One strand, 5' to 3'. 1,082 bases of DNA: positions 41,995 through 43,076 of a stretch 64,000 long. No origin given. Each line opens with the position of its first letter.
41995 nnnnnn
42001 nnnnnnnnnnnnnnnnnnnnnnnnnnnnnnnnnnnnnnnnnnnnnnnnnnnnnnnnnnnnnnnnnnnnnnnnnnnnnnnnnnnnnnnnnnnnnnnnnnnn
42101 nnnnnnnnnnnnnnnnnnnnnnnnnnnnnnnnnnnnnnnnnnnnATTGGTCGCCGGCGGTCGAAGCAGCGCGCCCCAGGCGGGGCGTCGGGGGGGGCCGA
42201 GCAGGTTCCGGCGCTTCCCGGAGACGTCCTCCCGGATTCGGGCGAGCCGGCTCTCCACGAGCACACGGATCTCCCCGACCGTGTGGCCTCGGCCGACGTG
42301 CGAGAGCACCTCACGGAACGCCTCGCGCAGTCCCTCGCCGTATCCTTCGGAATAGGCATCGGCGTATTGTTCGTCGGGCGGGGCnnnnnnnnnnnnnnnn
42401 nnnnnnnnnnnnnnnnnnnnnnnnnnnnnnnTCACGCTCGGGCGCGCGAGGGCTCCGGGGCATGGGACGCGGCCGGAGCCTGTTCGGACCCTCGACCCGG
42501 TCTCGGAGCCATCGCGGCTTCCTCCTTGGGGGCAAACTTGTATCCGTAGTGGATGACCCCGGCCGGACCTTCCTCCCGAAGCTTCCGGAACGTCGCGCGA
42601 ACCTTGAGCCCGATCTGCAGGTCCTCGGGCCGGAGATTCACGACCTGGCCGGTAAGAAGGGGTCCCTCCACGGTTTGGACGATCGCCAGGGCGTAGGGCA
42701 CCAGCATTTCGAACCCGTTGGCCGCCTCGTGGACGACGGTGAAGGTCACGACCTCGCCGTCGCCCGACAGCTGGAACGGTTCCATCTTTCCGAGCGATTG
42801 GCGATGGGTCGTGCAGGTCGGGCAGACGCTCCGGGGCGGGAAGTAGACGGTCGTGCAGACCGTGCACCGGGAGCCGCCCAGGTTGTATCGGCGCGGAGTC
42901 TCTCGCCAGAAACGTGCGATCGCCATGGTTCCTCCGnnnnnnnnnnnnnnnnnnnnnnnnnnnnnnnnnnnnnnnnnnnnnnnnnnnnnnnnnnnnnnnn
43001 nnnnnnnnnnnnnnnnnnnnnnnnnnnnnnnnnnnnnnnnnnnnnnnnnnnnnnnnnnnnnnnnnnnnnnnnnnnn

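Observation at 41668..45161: DUF835 gene translationally coupled (GTGA) to the archaeal mevalonate-entry operon HMGCS-thiolase-DUF35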

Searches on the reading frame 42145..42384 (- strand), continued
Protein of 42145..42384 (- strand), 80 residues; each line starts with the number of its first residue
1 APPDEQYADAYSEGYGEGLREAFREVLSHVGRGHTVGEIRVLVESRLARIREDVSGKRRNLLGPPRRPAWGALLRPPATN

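Call 47: find_encoding_contigs(protein=P0245, flank=5000, max_places=1)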
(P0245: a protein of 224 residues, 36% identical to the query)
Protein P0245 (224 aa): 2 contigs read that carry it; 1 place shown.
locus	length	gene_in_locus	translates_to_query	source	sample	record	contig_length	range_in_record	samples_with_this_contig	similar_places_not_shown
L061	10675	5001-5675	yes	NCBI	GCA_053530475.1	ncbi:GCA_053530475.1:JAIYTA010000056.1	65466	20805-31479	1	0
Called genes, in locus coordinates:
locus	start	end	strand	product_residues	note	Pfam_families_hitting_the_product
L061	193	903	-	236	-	PF01902:Diphthami_syn_2_N, PF28410:Diphthami_syn_2_C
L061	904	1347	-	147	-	PF13545:HTH_Crp_2 (weak)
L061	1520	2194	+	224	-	PF00455:DeoRC (faint), PF06026:Rib_5-P_isom_A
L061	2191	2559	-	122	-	-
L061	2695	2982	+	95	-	PF00935:Ribosomal_L44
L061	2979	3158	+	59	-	PF01667:Ribosomal_S27e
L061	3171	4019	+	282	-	PF00575:S1 (faint), PF07541:EIF_2_alpha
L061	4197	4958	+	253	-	PF09754:PAC2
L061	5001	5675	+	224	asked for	PF05763:DUF835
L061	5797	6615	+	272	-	PF00561:Abhydrolase_1, PF12146:Hydrolase_4, PF12697:Abhydrolase_6, PF03096:Ndr (weak)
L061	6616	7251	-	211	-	PF03807:F420_oxidored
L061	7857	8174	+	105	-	-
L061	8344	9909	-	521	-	-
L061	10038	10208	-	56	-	-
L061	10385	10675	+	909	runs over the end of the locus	PF17957:Big_7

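Call 50: search_protein_families(library=pfam, proteins=[window:42145-42384:-], max_evalue=1)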
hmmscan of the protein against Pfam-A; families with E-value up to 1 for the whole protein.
window:42145-42384:- (80 aa): 0 families

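Call 52: search_solved_structures(query=A3, max_evalue=10)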
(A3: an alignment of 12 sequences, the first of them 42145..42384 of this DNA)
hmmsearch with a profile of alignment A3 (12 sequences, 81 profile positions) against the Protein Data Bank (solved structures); distinct sequences matched with E-value up to 10: 1.
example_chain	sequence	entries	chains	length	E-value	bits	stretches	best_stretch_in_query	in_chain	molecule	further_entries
3bhp_A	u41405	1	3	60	0.6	13.4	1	3-34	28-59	UPF0291 protein ynzC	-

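Call 64: find_encoding_contigs(protein=P0271, flank=5000, max_places=1)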
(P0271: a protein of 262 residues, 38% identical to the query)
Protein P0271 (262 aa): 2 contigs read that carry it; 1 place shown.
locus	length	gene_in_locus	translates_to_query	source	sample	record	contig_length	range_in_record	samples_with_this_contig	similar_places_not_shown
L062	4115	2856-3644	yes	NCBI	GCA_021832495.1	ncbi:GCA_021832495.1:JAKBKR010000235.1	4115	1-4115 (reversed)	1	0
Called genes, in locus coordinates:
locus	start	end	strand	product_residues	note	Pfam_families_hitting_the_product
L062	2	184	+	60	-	?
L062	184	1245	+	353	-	PF08541:ACP_syn_III_C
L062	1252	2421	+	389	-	PF00108:Thiolase_N, PF02803:Thiolase_C (weak), PF22691:Thiolase_C_1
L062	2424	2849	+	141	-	PF12172:zf-ChsH2, PF01796:OB_ChsH2_C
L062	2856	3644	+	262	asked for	PF05763:DUF835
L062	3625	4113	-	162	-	?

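Call 65: find_encoding_contigs(protein=P0149, flank=5000, max_places=1)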
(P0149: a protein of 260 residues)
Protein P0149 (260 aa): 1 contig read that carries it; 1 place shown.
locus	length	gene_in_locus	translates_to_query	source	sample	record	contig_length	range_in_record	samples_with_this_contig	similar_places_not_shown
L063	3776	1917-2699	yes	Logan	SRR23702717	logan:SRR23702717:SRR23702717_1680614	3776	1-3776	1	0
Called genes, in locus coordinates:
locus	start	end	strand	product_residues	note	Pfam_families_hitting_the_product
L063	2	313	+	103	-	?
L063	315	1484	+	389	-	PF00108:Thiolase_N, PF02803:Thiolase_C (weak), PF22691:Thiolase_C_1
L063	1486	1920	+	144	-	PF12172:zf-ChsH2, PF01796:OB_ChsH2_C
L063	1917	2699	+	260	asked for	PF05763:DUF835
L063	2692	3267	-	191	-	PF05175:MTS, PF06325:PrmA, PF08241:Methyltransf_11 (weak), PF08242:Methyltransf_12, PF13649:Methyltransf_25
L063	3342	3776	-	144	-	?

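Call 66: find_encoding_contigs(protein=P0213, flank=5000, max_places=1)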
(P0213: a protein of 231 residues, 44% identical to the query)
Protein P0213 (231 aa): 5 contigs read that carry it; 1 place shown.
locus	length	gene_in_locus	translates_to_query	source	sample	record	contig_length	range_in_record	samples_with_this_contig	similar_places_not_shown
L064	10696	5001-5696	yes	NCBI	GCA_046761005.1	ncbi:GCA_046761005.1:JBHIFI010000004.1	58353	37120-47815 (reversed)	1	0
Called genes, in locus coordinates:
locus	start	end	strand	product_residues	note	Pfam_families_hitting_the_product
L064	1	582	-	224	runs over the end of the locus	PF01902:Diphthami_syn_2_N, PF28410:Diphthami_syn_2_C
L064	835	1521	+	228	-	PF02633:Creatininase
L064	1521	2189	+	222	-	PF06026:Rib_5-P_isom_A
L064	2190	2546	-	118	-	PF01978:TrmB (faint), PF12802:MarR_2 (weak)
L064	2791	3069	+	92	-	PF00935:Ribosomal_L44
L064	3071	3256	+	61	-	PF01667:Ribosomal_S27e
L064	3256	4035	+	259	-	PF00575:S1, PF07541:EIF_2_alpha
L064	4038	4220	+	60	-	PF04135:Nop10p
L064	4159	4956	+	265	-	PF09754:PAC2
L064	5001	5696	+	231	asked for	PF05763:DUF835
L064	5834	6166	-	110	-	-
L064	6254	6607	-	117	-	-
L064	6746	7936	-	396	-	PF01545:Cation_efflux, PF16916:ZT_dimer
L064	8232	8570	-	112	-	PF16902:FokI_D3 (weak)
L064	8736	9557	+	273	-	PF02673:BacA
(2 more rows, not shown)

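Call 73: predict_structure(alignment_id=A3)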
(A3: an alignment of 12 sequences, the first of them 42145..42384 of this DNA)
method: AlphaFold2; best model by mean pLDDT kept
length: 80 residues; sequences in the alignment: 12
mean_pLDDT: 81.6   pTM: 0.54
mean pLDDT of the five models: 81.6, 81.3, 80.8, 79.5, 79.4
residues with pLDDT >= 90: 29; 70-90: 32; 50-70: 19; < 50: 0
segments of 3 or more residues with pLDDT < 50: none
pLDDT, mean of each block of 10 residues (from residue 1): 75 86 93 95 92 85 66 61
secondary structure, 60 per line:
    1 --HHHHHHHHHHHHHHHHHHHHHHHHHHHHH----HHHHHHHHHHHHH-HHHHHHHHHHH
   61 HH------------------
elements in order: H3-31 H36-48 H50-62

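Call 75: fold_search(model_id=the predicted structure, library=pdb)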
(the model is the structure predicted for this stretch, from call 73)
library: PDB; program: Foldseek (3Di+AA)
matches with E <= 10: 5; with E <= 0.001: 0
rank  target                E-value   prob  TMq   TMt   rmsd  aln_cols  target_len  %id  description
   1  8qfd_h                5.7e+00  0.04  0.25  0.17  11.7        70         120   18  UFL1 E3 ligase bound 60S ribosome (released 2024-02-21)
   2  4a8e                  7.7e+00  0.09  0.41  0.13  13.7        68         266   18  The structure of a dimeric Xer recombinase from archaea (released 2012-12-05)
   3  7bhp_Lh               7.7e+00  0.03  0.27  0.20  11.3        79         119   22  Cryo-EM structure of the human Ebp1 - 80S ribosome (released 2021-02-03)
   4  5u0p_K                8.9e+00  0.06  0.34  0.30   7.5        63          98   13  Cryo-EM structure of the transcriptional Mediator (released 2017-03-08)
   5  7ls1_b2               8.9e+00  0.03  0.25  0.17  11.6        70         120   18  80S ribosome from mouse bound to eEF2 (Class II) (released 2021-11-03)

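Call 82: list_cluster_members(proteins=[P0271, P0272, P0143, P0156, P0220, P0245, P0213, P0240, P0231, P0001])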
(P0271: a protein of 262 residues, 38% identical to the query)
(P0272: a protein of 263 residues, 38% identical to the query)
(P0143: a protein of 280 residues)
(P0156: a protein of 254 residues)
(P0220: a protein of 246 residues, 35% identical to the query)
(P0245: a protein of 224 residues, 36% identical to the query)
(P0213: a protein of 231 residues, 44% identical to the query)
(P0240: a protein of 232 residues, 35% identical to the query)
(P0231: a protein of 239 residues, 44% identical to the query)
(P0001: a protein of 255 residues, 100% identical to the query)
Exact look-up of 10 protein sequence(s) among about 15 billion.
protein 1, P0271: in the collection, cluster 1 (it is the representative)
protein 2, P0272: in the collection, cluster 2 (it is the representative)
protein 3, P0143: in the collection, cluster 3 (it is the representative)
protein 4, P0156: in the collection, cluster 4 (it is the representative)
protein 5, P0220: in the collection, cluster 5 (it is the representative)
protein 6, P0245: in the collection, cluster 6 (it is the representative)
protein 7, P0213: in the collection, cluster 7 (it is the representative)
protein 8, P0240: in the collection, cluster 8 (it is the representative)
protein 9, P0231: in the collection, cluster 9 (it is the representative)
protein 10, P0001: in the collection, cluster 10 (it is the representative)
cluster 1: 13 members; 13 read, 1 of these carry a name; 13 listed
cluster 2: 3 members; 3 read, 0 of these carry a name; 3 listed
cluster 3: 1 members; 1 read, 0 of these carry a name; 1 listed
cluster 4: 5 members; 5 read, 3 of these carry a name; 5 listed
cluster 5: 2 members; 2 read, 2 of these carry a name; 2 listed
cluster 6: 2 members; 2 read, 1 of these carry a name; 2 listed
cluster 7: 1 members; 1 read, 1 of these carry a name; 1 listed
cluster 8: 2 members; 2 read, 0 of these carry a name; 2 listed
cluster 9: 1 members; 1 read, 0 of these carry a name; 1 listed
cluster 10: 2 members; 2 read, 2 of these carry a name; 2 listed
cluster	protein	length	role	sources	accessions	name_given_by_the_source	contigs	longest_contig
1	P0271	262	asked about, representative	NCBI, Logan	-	-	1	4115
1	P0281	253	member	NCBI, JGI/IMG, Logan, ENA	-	hypothetical protein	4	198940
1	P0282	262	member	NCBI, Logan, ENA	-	-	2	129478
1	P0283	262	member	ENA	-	-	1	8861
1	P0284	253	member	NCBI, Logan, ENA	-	-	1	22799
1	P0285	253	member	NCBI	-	-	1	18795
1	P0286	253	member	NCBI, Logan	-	-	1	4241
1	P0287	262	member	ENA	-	-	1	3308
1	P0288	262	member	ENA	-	-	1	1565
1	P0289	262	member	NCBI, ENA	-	-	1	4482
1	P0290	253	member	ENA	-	-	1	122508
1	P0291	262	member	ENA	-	-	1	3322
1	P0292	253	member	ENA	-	-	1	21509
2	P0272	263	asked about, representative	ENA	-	-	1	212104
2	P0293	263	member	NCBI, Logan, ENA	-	-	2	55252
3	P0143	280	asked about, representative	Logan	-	-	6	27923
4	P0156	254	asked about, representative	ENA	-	-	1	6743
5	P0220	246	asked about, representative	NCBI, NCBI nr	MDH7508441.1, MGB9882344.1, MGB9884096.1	MAG: DUF835 domain-containing protein [Methanomassiliicoccales archaeon] | DUF835 domain-containing protein [Methanomassiliicoccales archaeon]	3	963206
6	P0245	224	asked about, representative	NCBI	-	-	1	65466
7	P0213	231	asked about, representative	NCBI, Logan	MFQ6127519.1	MAG: DUF835 domain-containing protein [Thermoplasmata archaeon]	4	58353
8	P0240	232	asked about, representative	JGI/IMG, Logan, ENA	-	-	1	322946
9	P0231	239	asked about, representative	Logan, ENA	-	-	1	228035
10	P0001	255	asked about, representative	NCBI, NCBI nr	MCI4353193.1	MAG: DUF835 domain-containing protein [Thermoplasmata archaeon] | DUF835 domain-containing protein [Thermoplasmata archaeon]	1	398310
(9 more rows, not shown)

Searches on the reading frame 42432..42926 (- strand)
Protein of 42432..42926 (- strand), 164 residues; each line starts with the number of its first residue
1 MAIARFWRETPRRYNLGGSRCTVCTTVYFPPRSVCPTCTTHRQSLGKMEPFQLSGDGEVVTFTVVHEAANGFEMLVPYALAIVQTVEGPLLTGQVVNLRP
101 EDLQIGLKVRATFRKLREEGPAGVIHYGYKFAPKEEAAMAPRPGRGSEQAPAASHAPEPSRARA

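Call 3: search_protein_families(library=pfam, proteins=[window:42432-42926:-], max_evalue=0.01)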
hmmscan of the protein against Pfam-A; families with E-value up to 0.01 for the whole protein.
window:42432-42926:- (164 aa): 2 families
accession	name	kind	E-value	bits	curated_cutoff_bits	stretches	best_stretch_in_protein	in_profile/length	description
PF01796.24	OB_ChsH2_C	-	2.4e-18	66.2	27.1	1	52-114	3-65/65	ChsH2, C-terminal OB-fold domain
PF12172.15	zf-ChsH2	-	3.9e-06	27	23.2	1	11-38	4-31/37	ChsH2, rubredoxin-like zinc ribbon domain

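Call 51: search_protein_families(library=ncbifam, proteins=[window:42432-42926:-], max_evalue=0.01)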
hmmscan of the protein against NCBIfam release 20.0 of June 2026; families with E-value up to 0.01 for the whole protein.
window:42432-42926:- (164 aa): 1 family
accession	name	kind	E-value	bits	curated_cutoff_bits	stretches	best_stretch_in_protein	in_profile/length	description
NF053627.1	BnzsclthlBbsAGT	equivalog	0.00012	22.1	250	1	16-118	36-130/145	benzoylsuccinyl-CoA thiolase subunit BbsA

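Call 70: search_solved_structures(query=window:42432-42926:-, max_evalue=0.001, show_alignments=1)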
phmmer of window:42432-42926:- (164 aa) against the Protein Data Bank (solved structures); distinct sequences matched with E-value up to 0.001: 6.
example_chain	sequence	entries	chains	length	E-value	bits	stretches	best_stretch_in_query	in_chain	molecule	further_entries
6esq_E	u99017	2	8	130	1.3e-34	122.7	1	3-134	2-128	Pfam DUF35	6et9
9skh_E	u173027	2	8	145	1.9e-13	53.9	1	3-132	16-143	2,4-diacetylphloroglucinol biosynthesis protein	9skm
5m3k_B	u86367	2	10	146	5e-13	52.6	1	3-132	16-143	2,4-diacetylphloroglucinol biosynthesis protein PhlB | 2,4-diacetylphloroglucinol biosynthesis protein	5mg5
6ok1_B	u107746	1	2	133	1.9e-11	47.5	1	5-110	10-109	ChsH2(DUF35)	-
9vbo_H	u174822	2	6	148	2.9e-10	43.6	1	5-135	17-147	2,4-diacetylphloroglucinol biosynthesis protein PhlB family protein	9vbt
9myr_B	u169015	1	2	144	2e-08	37.6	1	15-115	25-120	Acyl dehydratase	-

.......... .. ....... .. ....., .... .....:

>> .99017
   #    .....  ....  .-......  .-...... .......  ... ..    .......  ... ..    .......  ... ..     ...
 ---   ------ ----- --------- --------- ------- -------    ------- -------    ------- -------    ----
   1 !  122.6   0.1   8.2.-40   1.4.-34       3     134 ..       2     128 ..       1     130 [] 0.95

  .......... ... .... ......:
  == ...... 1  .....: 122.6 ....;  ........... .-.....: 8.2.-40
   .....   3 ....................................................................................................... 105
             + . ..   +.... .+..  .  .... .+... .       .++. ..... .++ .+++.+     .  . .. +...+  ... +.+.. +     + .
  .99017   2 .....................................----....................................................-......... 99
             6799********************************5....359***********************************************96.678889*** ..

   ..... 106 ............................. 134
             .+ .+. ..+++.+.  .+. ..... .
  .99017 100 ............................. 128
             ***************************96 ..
